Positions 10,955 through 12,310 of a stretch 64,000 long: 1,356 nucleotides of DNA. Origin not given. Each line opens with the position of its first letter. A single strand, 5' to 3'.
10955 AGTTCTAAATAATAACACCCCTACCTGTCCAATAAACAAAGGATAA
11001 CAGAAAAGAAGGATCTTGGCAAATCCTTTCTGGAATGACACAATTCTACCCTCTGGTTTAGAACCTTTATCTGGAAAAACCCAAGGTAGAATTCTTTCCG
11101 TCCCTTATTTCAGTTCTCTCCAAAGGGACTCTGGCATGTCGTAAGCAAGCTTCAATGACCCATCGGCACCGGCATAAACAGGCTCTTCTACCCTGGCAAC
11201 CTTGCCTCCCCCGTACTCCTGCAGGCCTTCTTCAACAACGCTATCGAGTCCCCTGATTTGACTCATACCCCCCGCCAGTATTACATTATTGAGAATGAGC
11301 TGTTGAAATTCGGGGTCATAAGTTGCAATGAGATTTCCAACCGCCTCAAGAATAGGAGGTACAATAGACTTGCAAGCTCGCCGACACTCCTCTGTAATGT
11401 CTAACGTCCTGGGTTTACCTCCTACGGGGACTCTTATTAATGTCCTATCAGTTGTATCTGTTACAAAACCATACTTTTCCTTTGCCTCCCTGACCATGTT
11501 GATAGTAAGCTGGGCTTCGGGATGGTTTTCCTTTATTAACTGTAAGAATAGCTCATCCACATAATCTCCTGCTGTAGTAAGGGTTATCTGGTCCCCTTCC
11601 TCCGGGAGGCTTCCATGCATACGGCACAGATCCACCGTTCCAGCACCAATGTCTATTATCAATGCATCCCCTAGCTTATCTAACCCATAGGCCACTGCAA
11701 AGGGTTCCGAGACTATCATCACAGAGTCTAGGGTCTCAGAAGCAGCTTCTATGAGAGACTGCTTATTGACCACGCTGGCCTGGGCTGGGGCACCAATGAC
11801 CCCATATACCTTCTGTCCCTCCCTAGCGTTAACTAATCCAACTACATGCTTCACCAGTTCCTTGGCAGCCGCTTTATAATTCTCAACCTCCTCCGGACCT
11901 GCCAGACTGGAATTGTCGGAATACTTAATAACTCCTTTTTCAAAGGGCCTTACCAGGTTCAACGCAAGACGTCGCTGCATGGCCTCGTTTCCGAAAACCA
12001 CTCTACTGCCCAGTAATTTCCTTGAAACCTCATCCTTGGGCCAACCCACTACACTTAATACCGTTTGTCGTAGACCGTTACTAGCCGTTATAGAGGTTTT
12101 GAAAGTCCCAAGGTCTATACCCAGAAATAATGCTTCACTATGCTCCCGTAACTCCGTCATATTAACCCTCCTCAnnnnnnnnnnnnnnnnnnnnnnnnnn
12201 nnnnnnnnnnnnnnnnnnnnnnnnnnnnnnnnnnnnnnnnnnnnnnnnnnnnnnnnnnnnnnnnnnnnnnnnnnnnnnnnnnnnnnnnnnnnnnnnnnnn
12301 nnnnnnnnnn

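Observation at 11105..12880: MamK-like actin coupled to a coiled-coil protein, outside any magnetosome gene context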

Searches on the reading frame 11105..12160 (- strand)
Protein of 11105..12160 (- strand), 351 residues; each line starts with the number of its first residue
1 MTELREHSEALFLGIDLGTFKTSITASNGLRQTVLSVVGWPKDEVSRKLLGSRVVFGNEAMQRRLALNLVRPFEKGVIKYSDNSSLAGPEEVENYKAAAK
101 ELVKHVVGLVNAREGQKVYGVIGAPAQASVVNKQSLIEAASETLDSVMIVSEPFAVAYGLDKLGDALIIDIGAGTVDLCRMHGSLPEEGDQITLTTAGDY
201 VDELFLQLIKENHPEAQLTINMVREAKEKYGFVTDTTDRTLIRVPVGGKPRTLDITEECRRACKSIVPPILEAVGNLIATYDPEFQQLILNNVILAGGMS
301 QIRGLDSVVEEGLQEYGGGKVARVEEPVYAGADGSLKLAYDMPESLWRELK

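Call 3: search_protein_families(library=pfam, proteins=[window:11105-12160:-], max_evalue=0.1)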
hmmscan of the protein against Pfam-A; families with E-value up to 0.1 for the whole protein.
window:11105-12160:- (351 aa): 5 families
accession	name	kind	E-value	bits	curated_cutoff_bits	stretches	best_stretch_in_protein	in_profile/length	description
PF06723.19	MreB_Mbl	-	2.1e-21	76.6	27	1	12-338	3-318/327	MreB/Mbl protein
PF00022.25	Actin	-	1.3e-07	31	27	2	33-218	29-200/410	Actin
PF25229.1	Salactin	-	1.8e-05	24.4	27.1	1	129-340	114-332/335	Salactin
PF14450.12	FtsA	-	0.0016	19.2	31.8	1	168-332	2-125/127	Cell division protein FtsA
PF22128.2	Alp7A_like_C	-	0.0031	17.8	22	1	167-320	3-144/156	Alp7A C-terminal domain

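Call 4: search_protein_families(library=ncbifam, proteins=[window:11105-12160:-], max_evalue=0.1)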
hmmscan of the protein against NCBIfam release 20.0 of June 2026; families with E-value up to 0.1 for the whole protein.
window:11105-12160:- (351 aa): 14 families
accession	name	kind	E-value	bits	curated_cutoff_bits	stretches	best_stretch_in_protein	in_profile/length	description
NF040964.1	MamK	subfamily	5.6e-130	433.2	400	1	11-350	1-330/335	MamK family actin-like protein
NF053558.1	BeeR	equivalog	3.3e-62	210.5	530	1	11-350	1-348/349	BeeR family actin-like protein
NF010539.0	PRK13927.1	subfamily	4.9e-18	65.1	293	1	13-337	9-324/339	rod shape-determining protein MreB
TIGR00904.1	mreB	subfamily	1.3e-13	50.7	365.75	1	13-335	5-322/334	MreB/Mrl family cell shape determining protein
NF010540.1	PRK13929.1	exception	4.9e-10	39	515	1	99-313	77-302/334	rod-share determining protein MreBH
NF053533.1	salactin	equivalog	1.1e-06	28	400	1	129-340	115-333/335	actin-like salactin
NF011660.0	PRK15080.1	equivalog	1.3e-06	27.9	182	1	125-176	102-153/277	ethanolamine utilization protein EutJ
TIGR01991.1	HscA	equivalog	2.4e-06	26.4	708.55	1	115-311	127-335/600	Fe-S protein assembly chaperone HscA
NF003520.0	PRK05183.1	subfamily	2.6e-05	22.9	620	1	118-309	151-353/621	Fe-S protein assembly chaperone HscA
TIGR01174.1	ftsA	equivalog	0.00017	20.8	175.85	1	166-315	198-340/371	cell division protein FtsA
NF001413.0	PRK00290.1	equivalog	0.00067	18.1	648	1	115-182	130-202/625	molecular chaperone DnaK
NF009947.0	PRK13411.1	equivalog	0.00074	17.7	1002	1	120-313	136-351/662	molecular chaperone DnaK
TIGR02350.1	prok_dnaK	equivalog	0.0017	16.8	822.55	1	104-182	116-201/596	molecular chaperone DnaK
NF002399.0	PRK01433.1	equivalog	0.0065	15.1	743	1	120-232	144-266/595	Fe-S protein assembly chaperone HscA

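Call 5: search_solved_structures(query=window:11105-12160:-, max_evalue=0.001, show_alignments=2)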
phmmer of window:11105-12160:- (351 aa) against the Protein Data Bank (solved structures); distinct sequences matched with E-value up to 0.001: 10.
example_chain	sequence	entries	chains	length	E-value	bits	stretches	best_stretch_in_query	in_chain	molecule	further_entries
5jyg_A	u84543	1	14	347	1.9e-80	273.7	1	9-350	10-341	Actin-like ATPase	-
5ljw_A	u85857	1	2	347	2e-80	273.7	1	9-350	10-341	Actin-like ATPase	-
5ljv_A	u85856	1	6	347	2.7e-80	273.3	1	9-350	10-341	Actin-like ATPase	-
8r2n_A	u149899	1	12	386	4.6e-41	144.3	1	9-348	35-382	Actin/actin family protein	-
1jce_A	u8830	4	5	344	3.7e-13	52.6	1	119-335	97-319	ROD SHAPE-DETERMINING PROTEIN MREB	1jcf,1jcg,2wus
7zpt_M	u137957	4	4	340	5.1e-10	42.3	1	13-311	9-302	Cell shape-determining protein MreB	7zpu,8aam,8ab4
8azg_M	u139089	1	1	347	5.3e-10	42.2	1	13-311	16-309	Cell shape-determining protein MreB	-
7e1c_A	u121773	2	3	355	2e-06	30.5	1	99-336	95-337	Cell shape-determining protein MreB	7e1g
6nhk_A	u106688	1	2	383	0.00011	24.8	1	121-328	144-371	Stress-70 protein, mitochondrial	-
4kbo_A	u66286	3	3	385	0.00011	24.8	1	121-329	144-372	Stress-70 protein, mitochondrial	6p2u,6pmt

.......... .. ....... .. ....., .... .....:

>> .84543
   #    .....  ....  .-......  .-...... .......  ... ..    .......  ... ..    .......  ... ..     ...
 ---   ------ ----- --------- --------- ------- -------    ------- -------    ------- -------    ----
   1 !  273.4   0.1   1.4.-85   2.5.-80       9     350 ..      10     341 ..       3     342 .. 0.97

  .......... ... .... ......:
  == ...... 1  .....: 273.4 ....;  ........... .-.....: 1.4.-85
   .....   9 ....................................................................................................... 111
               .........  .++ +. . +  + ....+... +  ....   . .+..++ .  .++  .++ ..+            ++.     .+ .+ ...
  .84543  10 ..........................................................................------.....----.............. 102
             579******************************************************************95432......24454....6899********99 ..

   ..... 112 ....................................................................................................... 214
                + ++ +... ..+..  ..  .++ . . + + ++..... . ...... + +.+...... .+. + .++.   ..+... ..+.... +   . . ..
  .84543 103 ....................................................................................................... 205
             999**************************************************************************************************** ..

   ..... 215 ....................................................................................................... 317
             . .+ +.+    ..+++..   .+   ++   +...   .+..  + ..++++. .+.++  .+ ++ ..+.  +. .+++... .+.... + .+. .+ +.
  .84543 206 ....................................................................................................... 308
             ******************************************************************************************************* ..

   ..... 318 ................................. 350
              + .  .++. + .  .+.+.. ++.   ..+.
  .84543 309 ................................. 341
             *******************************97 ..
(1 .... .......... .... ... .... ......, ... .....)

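Call 9: find_homologous_proteins(query=window:11105-12160:-, max_evalue=1e-10)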
Query window:11105-12160:- (351 aa): 5536 proteins with E <= 1e-10 among 8000 candidates; the best 120 are listed.
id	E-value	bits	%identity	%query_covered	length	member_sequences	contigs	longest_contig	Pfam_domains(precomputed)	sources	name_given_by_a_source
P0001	6.6e-226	767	100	100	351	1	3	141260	PF06723.20,PF00022.26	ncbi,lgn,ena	ncbi:MAG TPA: MamK family actin-like protein [Candidatus Hypogeohydataceae bacterium YC41]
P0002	3.8e-197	672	85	100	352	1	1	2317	PF06723.20,PF25229.2,PF14450.13,PF00022.26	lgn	-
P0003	4.4e-190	649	83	100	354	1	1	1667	PF06723.20,PF25229.2,PF00022.26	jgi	jgi:rod shape-determining protein MreB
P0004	5.5e-190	649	83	100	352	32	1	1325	PF06723.20,PF25229.2,PF14450.13,PF00022.26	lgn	-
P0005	7.1e-189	645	82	99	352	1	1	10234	PF06723.20,PF25229.2,PF14450.13,PF00022.26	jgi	jgi:rod shape-determining protein MreB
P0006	2.7e-185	633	80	100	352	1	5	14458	PF06723.20,PF25229.2,PF14450.13,PF00022.26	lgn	-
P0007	8.3e-183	625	78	99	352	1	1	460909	PF06723.20,PF14450.13,PF00022.26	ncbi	-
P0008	1.1e-176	605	77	97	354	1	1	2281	PF06723.20,PF25229.2,PF00022.26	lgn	-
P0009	1.9e-174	598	76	97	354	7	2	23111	PF06723.20,PF25229.2,PF00022.26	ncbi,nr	ncbi:MAG TPA: MamK family actin-like protein [Candidatus Hypogeohydataceae bacterium YC38]|nr:MamK f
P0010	1.8e-171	588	73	100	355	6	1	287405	PF06723.20,PF25229.2,PF00022.26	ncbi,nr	ncbi:MAG: MamK family actin-like protein [Candidatus Brocadiales bacterium]|nr:MamK family actin-lik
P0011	5.6e-169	580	71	100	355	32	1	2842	PF06723.20,PF25229.2,PF00022.26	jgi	jgi:rod shape-determining protein MreB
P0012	2.9e-168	577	72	97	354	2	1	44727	PF06723.20,PF25229.2,PF00022.26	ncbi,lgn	ncbi:MAG: MamK family actin-like protein [Candidatus Brocadiales bacterium]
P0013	3.1e-167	574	72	97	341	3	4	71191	PF06723.20,PF25229.2,PF00022.26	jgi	jgi:rod shape-determining protein MreB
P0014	4.9e-140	485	61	97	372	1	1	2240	PF06723.20,PF14450.13,PF00022.26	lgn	-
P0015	7.4e-138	477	61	99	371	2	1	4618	PF06723.20,PF14450.13,PF00022.26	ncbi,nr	ncbi:MAG: rod shape-determining protein [Planctomycetes bacterium]|nr:rod shape-determining protein 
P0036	6.9e-130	451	59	97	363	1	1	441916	PF25216.1,PF06723.20,PF00022.26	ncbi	-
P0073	3.7e-127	442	59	99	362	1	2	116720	PF06723.20,PF25229.2,PF00022.26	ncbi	ncbi:MAG: MamK family actin-like protein [Planctomycetota bacterium]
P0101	7.4e-126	438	58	99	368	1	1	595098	PF06723.20,PF00022.26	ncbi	-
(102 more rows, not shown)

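Call 12: find_encoding_contigs(protein=P0007, flank=6000, max_places=2)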
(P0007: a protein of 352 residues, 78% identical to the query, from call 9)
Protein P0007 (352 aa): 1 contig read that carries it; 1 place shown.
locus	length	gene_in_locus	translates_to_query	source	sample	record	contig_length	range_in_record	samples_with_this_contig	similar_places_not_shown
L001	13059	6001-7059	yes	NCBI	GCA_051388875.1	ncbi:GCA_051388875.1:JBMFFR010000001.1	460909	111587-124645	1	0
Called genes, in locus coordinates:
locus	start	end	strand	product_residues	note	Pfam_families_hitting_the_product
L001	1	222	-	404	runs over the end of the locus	PF20539:DUF6754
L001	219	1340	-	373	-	-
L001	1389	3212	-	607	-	PF01968:Hydantoinase_A (faint), PF13941:MutL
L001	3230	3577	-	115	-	-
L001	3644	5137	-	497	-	PF04715:, PF00425:Chorismate_bind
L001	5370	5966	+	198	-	-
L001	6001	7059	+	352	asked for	PF00022:Actin (faint), PF06723:MreB_Mbl, PF14450:FtsA (faint)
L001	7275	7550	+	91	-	-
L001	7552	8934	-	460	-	PF00291:PALP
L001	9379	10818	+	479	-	PF01171:ATP_bind_3, PF11734:TilS_C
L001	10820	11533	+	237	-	-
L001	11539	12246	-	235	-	PF01135:PCMT, PF00398:RrnaAD, PF13847:Methyltransf_31, PF13649:Methyltransf_25 (weak)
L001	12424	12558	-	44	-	-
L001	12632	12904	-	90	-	PF21748:UPF0150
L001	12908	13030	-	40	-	-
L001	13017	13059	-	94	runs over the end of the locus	PF15738:YafQ_toxin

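Call 13: find_encoding_contigs(protein=P0010, flank=6000, max_places=2)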
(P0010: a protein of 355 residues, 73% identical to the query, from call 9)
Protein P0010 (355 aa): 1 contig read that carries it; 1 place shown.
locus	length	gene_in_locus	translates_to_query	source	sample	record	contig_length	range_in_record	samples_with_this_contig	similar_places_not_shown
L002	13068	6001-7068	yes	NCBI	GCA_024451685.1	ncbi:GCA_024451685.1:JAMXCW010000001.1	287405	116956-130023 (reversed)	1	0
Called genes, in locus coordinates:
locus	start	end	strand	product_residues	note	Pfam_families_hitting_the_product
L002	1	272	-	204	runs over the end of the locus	PF03840:SecG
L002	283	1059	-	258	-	PF00121:TIM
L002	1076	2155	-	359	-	PF01817:CM_2, PF00800:PDT, PF01842:ACT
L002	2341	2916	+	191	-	PF01936:NYN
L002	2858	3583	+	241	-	PF22935:RM44_endonuclase (faint), PF14622:Ribonucleas_3_3, PF00636:Ribonuclease_3, PF00035:dsrm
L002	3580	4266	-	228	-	PF00733:Asn_synthase (weak), PF06508:QueC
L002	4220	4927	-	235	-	PF04055:Radical_SAM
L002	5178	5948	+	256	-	-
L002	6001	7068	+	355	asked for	PF00022:Actin (faint), PF06723:MreB_Mbl, PF25229:Salactin (weak)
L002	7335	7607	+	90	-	-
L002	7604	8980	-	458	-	PF00291:PALP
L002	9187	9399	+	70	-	-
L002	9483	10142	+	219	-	PF00730:HhH-GPD, PF00633:HHH (faint)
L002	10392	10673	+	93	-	PF00085:Thioredoxin (weak)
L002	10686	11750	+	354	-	PF00676:E1_dh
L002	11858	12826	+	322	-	PF02779:Transket_pyr, PF02780:Transketolase_C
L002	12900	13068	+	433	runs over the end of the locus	PF00364:Biotin_lipoyl, PF25917:BSH_RND (weak), PF25997:BSH_YhbJ (weak), PF02817:E3_binding, PF00198:2-oxoacid_dh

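Call 16: find_encoding_contigs(protein=P0036, flank=5000, max_places=1)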
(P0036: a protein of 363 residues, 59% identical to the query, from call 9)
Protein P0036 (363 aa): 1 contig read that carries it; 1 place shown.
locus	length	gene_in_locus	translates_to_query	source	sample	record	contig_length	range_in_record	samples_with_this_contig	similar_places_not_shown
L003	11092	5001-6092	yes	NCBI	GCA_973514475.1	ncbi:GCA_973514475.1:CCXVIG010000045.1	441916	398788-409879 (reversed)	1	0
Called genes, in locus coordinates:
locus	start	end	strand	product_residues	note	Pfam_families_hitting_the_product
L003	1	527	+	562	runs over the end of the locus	PF00684:DnaJ_CXXCXGXG (faint)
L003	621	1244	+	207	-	PF01865:PhoU_div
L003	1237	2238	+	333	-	PF01384:PHO4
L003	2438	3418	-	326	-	PF01609:DDE_Tnp_1 (weak)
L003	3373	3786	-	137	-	-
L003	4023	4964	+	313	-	-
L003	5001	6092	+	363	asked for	PF06723:MreB_Mbl, PF00022:Actin (faint), PF25216:Volactin (weak)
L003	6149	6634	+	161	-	PF00300:His_Phos_1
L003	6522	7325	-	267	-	PF03167:UDG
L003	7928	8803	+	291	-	PF02899:Phage_int_SAM_1, PF00589:Phage_integrase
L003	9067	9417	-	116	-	-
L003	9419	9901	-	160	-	-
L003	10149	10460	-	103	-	-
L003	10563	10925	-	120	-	-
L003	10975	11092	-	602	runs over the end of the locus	-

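Call 17: find_encoding_contigs(protein=P0101, flank=5000, max_places=1)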
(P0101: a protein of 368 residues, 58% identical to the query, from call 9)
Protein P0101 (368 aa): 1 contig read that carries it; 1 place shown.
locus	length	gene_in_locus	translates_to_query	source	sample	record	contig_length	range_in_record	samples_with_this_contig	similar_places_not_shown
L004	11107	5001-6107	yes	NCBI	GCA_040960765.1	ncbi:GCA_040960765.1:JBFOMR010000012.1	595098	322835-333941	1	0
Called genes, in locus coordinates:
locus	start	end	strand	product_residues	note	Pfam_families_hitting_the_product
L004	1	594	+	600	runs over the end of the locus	PF13522:GATase_6, PF13537:GATase_7, PF01380:SIS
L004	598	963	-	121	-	-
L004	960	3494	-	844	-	-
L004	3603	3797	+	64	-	-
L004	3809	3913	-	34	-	-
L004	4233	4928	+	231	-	PF12092:DUF3568 (weak)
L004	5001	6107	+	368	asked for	PF00022:Actin (faint), PF06723:MreB_Mbl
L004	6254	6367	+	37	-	-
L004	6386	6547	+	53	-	PF04945:YHS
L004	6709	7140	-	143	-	PF00571:CBS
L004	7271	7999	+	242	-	PF03372:Exo_endo_phos, PF23226:Exo_endo_phos_PGAP2IP (weak)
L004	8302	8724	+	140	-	PF09335:VTT_dom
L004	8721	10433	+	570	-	PF00614:PLDc (weak), PF13091:PLDc_2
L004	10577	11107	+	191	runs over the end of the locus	PF00210:Ferritin, PF02915:Rubrerythrin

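Call 18: find_encoding_contigs(protein=P0073, flank=5000, max_places=1)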
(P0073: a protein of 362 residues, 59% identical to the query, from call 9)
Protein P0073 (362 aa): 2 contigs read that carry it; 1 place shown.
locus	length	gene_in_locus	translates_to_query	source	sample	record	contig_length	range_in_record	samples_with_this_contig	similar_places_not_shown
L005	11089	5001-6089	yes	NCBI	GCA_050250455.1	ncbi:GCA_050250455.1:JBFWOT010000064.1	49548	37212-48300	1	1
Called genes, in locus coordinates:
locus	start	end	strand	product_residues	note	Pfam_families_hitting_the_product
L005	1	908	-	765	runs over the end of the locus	PF12679:ABC2_membrane_2, PF12698:ABC2_membrane_3, PF23357:DUF7088, PF09822:ABC_transp_aux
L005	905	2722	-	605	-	-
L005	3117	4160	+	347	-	PF17675:APG6_N (faint)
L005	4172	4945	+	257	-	-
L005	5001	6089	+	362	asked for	PF00022:Actin (faint), PF06723:MreB_Mbl, PF25229:Salactin (weak)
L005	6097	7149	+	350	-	PF00239:Resolvase, PF07508:Recombinase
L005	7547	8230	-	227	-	PF00149:Metallophos, PF12850:Metallophos_2 (weak)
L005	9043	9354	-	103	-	-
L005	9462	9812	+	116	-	-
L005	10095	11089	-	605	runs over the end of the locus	PF13637:Ank_4 (faint), PF13606:Ank_3 (faint), PF24521:Ank_KRIT1 (weak), PF12796:Ank_2, PF13857:Ank_5 (weak), PF00023:Ank (weak), PF13857:Ank_5, PF09234:DUF1963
